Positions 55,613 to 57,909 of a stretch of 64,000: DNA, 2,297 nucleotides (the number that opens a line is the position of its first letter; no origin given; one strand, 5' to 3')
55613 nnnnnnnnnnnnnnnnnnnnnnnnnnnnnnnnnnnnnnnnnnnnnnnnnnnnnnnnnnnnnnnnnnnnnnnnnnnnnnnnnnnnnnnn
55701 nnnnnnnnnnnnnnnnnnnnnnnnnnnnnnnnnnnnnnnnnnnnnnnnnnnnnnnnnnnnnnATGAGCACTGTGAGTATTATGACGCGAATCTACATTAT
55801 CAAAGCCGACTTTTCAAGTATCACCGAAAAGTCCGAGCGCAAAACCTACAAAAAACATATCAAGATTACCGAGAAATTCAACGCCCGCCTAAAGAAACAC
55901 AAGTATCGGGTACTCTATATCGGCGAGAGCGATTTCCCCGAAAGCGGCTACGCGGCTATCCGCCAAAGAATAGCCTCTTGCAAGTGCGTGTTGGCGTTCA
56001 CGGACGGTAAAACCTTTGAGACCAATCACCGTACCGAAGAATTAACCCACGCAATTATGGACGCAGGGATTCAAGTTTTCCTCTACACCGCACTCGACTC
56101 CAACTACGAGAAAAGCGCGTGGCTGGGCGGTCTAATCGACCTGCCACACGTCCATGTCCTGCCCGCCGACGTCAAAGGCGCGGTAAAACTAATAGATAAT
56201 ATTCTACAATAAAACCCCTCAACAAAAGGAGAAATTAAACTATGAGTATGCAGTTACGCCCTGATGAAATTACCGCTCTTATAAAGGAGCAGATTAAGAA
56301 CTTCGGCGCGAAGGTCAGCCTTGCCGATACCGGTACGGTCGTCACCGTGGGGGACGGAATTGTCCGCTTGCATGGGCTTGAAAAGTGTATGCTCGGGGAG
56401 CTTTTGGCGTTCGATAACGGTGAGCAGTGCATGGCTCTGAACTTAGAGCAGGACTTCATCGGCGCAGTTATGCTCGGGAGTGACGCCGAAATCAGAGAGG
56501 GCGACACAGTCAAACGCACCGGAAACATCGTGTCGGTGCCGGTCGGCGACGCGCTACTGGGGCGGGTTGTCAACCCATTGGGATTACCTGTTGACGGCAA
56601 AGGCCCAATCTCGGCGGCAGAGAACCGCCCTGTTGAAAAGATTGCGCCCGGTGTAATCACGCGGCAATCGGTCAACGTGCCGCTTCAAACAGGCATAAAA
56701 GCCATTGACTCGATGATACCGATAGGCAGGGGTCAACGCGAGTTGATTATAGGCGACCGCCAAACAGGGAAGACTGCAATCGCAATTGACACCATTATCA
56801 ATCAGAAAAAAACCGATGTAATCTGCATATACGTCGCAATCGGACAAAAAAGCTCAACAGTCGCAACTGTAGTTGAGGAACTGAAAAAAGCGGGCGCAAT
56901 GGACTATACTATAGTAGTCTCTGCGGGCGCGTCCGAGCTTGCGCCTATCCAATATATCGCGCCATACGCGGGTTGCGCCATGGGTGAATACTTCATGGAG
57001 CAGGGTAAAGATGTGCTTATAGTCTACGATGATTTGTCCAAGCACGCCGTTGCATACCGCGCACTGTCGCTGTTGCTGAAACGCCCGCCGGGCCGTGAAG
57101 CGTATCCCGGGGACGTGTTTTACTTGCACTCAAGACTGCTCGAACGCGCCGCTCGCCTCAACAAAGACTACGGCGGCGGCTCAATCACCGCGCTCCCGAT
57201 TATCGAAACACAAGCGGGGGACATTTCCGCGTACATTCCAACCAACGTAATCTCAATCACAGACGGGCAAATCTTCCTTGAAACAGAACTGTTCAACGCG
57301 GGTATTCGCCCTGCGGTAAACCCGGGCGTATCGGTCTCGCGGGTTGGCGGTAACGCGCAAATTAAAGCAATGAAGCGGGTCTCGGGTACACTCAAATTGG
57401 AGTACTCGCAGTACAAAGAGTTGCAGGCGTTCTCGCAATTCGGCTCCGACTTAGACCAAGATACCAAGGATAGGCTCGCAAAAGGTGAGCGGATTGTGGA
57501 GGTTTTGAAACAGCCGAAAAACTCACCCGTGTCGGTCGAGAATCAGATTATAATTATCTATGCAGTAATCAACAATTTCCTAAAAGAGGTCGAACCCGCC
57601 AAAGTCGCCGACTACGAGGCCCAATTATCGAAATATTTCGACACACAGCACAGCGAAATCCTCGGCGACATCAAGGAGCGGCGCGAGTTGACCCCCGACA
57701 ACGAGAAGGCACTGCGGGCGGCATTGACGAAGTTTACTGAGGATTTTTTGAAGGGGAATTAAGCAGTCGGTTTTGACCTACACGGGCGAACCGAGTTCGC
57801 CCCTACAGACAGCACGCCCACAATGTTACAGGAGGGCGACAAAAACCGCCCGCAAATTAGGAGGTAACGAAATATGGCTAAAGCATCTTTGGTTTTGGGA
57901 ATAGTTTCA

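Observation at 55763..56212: An extra 149-aa gene translationally coupled between atpH and atpA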

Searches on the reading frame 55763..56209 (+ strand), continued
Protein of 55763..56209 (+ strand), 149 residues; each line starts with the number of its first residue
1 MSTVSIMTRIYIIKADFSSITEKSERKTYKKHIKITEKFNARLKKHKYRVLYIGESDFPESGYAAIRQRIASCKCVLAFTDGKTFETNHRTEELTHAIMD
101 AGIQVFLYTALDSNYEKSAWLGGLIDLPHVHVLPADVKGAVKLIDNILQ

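Call 47: fold_search(model_id=the predicted structure, library=pdb)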
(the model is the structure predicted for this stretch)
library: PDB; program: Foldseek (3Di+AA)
matches with E <= 10: 1420; with E <= 0.001: 0
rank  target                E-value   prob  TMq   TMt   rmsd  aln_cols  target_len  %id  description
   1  4c6t_C                2.6e-03  1.00  0.50  0.52   5.6       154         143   12  Crystal structure of the RPS4 and RRS1 TIR domain heterodimer (released 2014-05-28)
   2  4jen_A                3.1e-03  1.00  0.58  0.71   3.9       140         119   16  Structure of Clostridium botulinum CMP N-glycosidase, BcmB (released 2013-09-11)
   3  4c6t_D                3.3e-03  1.00  0.51  0.47   7.6       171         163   13  Crystal structure of the RPS4 and RRS1 TIR domain heterodimer (released 2014-05-28)
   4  5yhm_K                4.8e-03  1.00  0.54  0.55   4.8       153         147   16  Crystal structure of dehydroquinate dehydratase with tris induced oligomerisation at 1.907 Angstrom resolution (released 2017-10-25)
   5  6cv6_I                5.9e-03  0.99  0.53  0.53   5.2       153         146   10  Crystal structure of 3-dehydroquinate dehydratase, type II, from Burkholderia phymatum STM815 (released 2018-04-11)
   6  4rc9_A                8.1e-03  0.99  0.53  0.52   5.0       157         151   15  Crystal Structure of the type II Dehydroquinate dehydratase from Acinetobacter baumannii at 2.03A Resolution (released 2014-10-29)
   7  3kip_H                8.1e-03  0.97  0.46  0.47   6.3       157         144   15  Crystal structure of type-II 3-dehydroquinase from C. albicans (released 2010-05-12)
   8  2qvl                  8.6e-03  0.99  0.45  0.27   5.4       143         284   12  Crystal Structure of Diacylglycerol Kinase (released 2008-06-17)
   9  4c6r_A                9.8e-03  1.00  0.56  0.52   7.4       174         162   16  Crystal structure of the TIR domain from the Arabidopsis Thaliana disease resistance protein RPS4 (released 2014-05-28)
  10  5b6p_A                9.8e-03  0.98  0.51  0.52   5.2       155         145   14  Structure of the dodecameric type-II dehydrogenate dehydratase from Acinetobacter baumannii at 2.00 A resolution (released 2016-09-07)
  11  5xx1_E                1.0e-02  1.00  0.56  0.14   4.8       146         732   14  Crystal structure of Arginine decarboxylase (AdiA) from Salmonella typhimurium (released 2018-05-16)
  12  6cv6_A                1.0e-02  0.99  0.54  0.55   4.9       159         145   11  Crystal structure of 3-dehydroquinate dehydratase, type II, from Burkholderia phymatum STM815 (released 2018-04-11)
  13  6cv6_B                1.0e-02  0.99  0.53  0.54   5.1       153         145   10  Crystal structure of 3-dehydroquinate dehydratase, type II, from Burkholderia phymatum STM815 (released 2018-04-11)
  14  2wks_A                1.0e-02  0.98  0.53  0.52   5.4       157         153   13  Structure of Helicobacter pylori Type II Dehydroquinase with a new carbasugar-thiophene inhibitor. (released 2009-11-24)
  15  8qc0_A                1.0e-02  0.98  0.46  0.46   6.1       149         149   15  Nucleoside 2'deoxyribosyltransferase from Chroococcidiopsis thermalis PCC 7203 WT ribosylated (released 2024-02-21)
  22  8pqr_D                1.5e-02  0.98  0.51  0.50   5.6       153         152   18  Nucleoside 2'deoxyribosyltransferase from Chroococcidiopsis thermalis PCC 7203 WT bound to DAD_Immucillin-H (released 2024-02-21)
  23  7o62_C                1.6e-02  1.00  0.56  0.62   5.4       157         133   13  Crystal structure of a 2`-deoxyribosyltransferase from the psychrophilic bacterium Desulfotalea psychrophila. (released 2021-10-20)
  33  9ia6_A                2.1e-02  0.99  0.53  0.61   6.0       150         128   11  Crystal structure of DNPH1 bound by compound 3. (released 2025-11-12)
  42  8rpt_A                2.5e-02  0.99  0.57  0.62   5.1       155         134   13  Crystal structure of human DNPH1 mutant- D80A (released 2024-11-20)
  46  8qc0_B                2.5e-02  0.97  0.52  0.51   5.9       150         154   15  Nucleoside 2'deoxyribosyltransferase from Chroococcidiopsis thermalis PCC 7203 WT ribosylated (released 2024-02-21)
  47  4fyi_B                2.7e-02  0.98  0.53  0.60   5.9       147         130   14  Crystal structure of rcl with 6-cyclopentyl-AMP (released 2013-01-02)
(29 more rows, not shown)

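Call 57: find_encoding_contigs(protein=P0014, flank=5000, max_places=2)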
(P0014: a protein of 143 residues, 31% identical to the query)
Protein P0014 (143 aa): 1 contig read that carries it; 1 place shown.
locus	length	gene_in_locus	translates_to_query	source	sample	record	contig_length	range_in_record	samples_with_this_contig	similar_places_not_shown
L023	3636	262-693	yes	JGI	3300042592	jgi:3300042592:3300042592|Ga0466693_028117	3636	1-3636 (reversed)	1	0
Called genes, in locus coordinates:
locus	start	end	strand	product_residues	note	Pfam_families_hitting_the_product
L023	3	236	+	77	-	?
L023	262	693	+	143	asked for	-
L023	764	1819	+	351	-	-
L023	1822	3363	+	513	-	PF01547:SBP_bac_1, PF13416:SBP_bac_8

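Call 58: find_encoding_contigs(protein=P0015, flank=5000, max_places=2)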
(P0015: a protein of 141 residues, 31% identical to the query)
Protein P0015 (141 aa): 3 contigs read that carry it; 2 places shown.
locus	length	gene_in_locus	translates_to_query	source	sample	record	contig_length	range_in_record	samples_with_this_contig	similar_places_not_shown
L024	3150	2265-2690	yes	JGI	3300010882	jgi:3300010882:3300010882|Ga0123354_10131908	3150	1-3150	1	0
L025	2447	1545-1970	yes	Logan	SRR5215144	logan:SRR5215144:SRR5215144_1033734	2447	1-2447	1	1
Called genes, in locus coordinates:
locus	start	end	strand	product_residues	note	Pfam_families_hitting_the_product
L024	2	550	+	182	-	?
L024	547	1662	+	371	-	PF00483:NTP_transferase, PF24894:Hexapep_GlmU, PF25247:LbH_GLGC (faint), PF25084:LbH_EIF2B, PF25087:GMPPB_C (weak)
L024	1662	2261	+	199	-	PF22624:AASDHPPT_N (weak), PF01648:ACPS (weak)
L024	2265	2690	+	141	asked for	-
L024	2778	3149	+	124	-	?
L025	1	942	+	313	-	?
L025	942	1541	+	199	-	PF22624:AASDHPPT_N (weak), PF01648:ACPS (weak)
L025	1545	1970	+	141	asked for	-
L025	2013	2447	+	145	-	?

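Call 59: find_encoding_contigs(protein=P0010, flank=5000, max_places=2)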
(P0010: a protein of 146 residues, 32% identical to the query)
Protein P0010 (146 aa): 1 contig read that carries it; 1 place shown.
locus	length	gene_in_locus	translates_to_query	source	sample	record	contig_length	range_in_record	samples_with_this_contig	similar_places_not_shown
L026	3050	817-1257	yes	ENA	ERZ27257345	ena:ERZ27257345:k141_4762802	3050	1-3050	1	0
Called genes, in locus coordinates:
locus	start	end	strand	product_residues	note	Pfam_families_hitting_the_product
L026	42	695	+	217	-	-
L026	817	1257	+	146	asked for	-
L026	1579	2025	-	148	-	PF20935:DUF6847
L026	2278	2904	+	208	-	-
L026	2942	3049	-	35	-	?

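Call 61: find_homologous_proteins(query=A4, max_evalue=10)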
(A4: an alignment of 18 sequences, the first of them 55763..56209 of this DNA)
Query A4 (18 sequences) (149 aa, profile of the alignment): 19 proteins with E <= 10 among 1736 candidates.
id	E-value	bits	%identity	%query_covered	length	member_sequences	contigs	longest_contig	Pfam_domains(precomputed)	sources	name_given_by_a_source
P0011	2.2e-62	227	33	91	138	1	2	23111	-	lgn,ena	-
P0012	1.3e-61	225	34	95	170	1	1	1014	-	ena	-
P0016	6.6e-59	216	33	95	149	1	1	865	-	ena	-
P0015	8.1e-59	216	31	94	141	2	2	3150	-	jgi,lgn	-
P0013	1.7e-58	215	34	90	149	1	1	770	-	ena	-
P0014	2.4e-56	208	31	83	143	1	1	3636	-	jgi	jgi:hypothetical protein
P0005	2.8e-56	207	33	93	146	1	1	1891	-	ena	-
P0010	5.0e-55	203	32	70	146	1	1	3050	-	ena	-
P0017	3.5e-54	201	32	84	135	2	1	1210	-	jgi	-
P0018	2.3e-52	195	34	95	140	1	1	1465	-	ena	-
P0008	4.4e-48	181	31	70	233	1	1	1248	-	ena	-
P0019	2.1e-42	162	30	92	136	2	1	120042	-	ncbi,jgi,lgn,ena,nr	ncbi:MAG: hypothetical protein FWD48_04640 [Oscillospiraceae bacterium]|nr:hypothetical protein [Osc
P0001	1.5e-41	160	100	100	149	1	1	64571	-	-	-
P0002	1.1e-40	157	60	96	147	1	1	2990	-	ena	-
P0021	2.4e-40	156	29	95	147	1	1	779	-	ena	-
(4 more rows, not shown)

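Call 62: search_protein_families(library=pfam, proteins=[P0006], max_evalue=0.01)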
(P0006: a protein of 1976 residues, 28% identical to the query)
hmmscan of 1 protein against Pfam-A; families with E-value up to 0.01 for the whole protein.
P0006 (1976 aa): 8 families
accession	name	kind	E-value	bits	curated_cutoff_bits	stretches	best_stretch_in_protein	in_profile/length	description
PF13306.12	LRR_5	-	7.1e-47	158.9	27.7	2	62-168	5-108/127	BspA type Leucine rich repeat region (6 copies)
PF24507.1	Ig_CFAP65_4th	-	3.3e-12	47.1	27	0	1370-1409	12-50/76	CFAP65, fourth Ig-like domain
PF24312.1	Ig-like_POM152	-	2.6e-06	28.1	27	0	1363-1398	30-66/89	Nucleoporin POM152, Ig-like domain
PF15590.11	Imm27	-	8e-06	26.1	27.3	0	974-995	32-53/67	Immunity protein 27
PF13855.12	LRR_8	-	2.9e-05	24.2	27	0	101-145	11-56/61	Leucine rich repeat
PF06750.18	A24_N_bact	-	0.00012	22.5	23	0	322-350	25-53/84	Bacterial Peptidase A24 N-terminal domain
PF10367.15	zf-Vps39_C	-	0.0017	18.3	24.7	0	444-463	6-24/41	Vacuolar sorting protein 39 C-terminal zinc finger domain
PF24107.1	DUF7382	-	0.0095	16.2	27.4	0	996-1025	16-43/65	Domain of unknown function (DUF7382)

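Call 75: fold_search(model_id=the predicted structure, library=viral)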
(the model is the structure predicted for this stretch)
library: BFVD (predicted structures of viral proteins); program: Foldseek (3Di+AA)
matches with E <= 10: 653; with E <= 0.001: 2
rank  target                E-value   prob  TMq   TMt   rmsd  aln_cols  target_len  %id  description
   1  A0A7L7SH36            4.3e-04  1.00  0.63  0.64   4.4       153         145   17  Deoxyuridine triphosphatase [Gordonia phage Archimedes]
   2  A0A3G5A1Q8            6.3e-04  1.00  0.62  0.61   4.8       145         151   17  Nucleoside 2-deoxyribosyltransferase [Harvfovirus sp.]
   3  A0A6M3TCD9            1.4e-03  1.00  0.65  0.36   4.3       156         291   12  (no name in the UniProt tables at hand)
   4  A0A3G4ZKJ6            1.9e-03  1.00  0.58  0.30   4.9       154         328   11  Uncharacterized protein [Terrestrivirus sp.]
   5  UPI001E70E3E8         2.7e-03  1.00  0.55  0.45   5.2       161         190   14  (no name look-up for this kind of identifier)
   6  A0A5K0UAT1            4.8e-03  0.99  0.55  0.22   7.1       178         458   13  Uncharacterized protein [Yasminevirus sp. GU-2018]
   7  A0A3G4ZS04            5.5e-03  1.00  0.55  0.48   4.6       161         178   11  Uncharacterized protein [Terrestrivirus sp.]
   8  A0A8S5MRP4            7.5e-03  0.99  0.50  0.29   5.9       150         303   13  CMP/hydroxymethyl CMP hydrolase [Siphoviridae sp. ctD6g5]
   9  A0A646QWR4            1.1e-02  0.98  0.52  0.53   5.7       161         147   13  (no name in the UniProt tables at hand)
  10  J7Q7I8                1.3e-02  0.98  0.45  0.23   6.2       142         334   15  Putative glycosyltransferase [Alphaspiravirus yamagawaense]
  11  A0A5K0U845            1.3e-02  0.97  0.51  0.28   6.8       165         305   17  Nucleoside 2-deoxyribosyltransferase (Fragment) [Yasminevirus sp. GU-2018]
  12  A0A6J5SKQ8            1.6e-02  1.00  0.58  0.66   4.2       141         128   17  Nucleoside 2-deoxyribosyltransferase [uncultured Caudovirales phage]
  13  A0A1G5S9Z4            2.1e-02  0.92  0.38  0.29   5.1       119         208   18  (no name in the UniProt tables at hand)
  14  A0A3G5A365            2.2e-02  0.80  0.42  0.44   9.7       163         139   12  Ribose-phosphate pyrophosphokinase (Fragment) [Harvfovirus sp.]
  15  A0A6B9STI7            2.2e-02  0.63  0.27  0.11   9.3       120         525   12  (no name in the UniProt tables at hand)
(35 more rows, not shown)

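Call 79: search_protein_families(library=pfam, proteins=[L010:11590-11964:+], max_evalue=0.01)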
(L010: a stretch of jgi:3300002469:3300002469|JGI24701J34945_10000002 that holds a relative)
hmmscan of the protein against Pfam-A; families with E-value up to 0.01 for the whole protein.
L010:11590-11964:+ (125 aa): 0 families

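Call 83: search_protein_families(library=padloc, alignment_id=A4, max_evalue=1)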
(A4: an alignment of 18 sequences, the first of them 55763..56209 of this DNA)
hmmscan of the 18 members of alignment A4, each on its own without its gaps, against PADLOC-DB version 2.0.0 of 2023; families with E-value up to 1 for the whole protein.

A. member 1, window:55763-56209:+ (149 aa): 2 families
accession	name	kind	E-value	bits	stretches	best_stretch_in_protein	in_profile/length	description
PDLC01264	Cas5c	-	0.024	12.9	1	10-59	82-128/178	CAS-I-C; effector_G5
PDLC01365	Cas5c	-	0.024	12.9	1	10-59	82-128/178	CAS-I-C; effector_G5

B. families by the number of members that match (of 18 scanned): 5 families
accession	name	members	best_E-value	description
PDLC02119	Csn2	2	0.00018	-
PDLC03758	RT_UG20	1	0.0055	DRT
PDLC04879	PDC-S05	1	0.0076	-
PDLC01264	Cas5c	1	0.024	CAS-I-C; effector_G5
PDLC01365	Cas5c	1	0.024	CAS-I-C; effector_G5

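Call 84: search_protein_families(library=phrogs, alignment_id=A4, max_evalue=1)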
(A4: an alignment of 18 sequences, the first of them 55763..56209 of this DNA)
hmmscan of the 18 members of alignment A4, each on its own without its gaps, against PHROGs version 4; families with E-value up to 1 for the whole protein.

A. member 1, window:55763-56209:+ (149 aa): 2 families
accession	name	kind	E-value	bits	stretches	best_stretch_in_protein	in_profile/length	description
phrog_27309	-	other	0.064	14.1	1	29-72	14-57/96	S-adenosylmethionine decarboxylase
phrog_6642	-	unknown function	0.18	12.9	1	43-69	15-41/69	-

B. families by the number of members that match (of 18 scanned): 9 families
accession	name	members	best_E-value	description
phrog_17386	-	1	0.012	virion structural protein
phrog_22519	-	1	0.018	-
phrog_14871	-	1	0.021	-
phrog_27309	-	1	0.064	S-adenosylmethionine decarboxylase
phrog_6988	-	1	0.085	-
phrog_1238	-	1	0.13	phosphoheptose isomerase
phrog_488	-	1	0.15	CpeT-like antenna protein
phrog_6642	-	1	0.18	-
phrog_16846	-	1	0.31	-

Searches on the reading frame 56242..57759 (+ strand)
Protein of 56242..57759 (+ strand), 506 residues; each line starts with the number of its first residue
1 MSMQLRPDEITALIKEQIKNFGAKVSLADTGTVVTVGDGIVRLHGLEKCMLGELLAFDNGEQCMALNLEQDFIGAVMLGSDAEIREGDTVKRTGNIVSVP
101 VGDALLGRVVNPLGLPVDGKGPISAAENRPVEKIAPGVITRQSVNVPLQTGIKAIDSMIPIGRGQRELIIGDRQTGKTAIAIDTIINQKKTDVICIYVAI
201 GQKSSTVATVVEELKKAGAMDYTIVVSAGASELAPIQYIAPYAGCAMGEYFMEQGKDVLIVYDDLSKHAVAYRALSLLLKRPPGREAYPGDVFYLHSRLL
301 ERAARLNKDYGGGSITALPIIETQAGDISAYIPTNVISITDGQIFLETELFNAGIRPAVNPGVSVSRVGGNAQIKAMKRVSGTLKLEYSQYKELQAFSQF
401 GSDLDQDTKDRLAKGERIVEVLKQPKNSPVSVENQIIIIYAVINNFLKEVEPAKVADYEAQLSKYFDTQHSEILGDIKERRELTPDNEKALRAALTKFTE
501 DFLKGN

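Call 80: list_cluster_members(proteins=[window:56242-57759:+, window:59312-60712:+, window:55763-56209:+, P0004, P0003])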
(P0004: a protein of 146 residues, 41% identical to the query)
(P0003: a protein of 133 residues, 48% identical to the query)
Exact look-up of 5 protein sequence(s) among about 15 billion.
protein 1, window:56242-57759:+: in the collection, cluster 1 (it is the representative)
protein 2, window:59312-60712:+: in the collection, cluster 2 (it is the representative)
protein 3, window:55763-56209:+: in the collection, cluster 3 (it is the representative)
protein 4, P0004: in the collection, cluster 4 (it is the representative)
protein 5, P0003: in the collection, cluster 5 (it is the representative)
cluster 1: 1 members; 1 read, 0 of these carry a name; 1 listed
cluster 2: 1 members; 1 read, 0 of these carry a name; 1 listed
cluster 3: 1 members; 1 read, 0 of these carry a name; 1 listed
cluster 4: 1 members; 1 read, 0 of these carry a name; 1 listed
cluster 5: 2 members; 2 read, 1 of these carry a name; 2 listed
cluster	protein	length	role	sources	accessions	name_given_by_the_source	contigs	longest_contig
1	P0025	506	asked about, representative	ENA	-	-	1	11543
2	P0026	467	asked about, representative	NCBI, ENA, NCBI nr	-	-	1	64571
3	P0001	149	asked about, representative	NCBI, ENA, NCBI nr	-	-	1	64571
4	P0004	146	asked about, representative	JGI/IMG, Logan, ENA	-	-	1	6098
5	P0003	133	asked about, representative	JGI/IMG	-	-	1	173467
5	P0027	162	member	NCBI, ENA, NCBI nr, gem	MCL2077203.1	MAG: hypothetical protein FWH08_02205 [Oscillospiraceae bacterium] | hypothetical protein [Oscillospiraceae bacterium]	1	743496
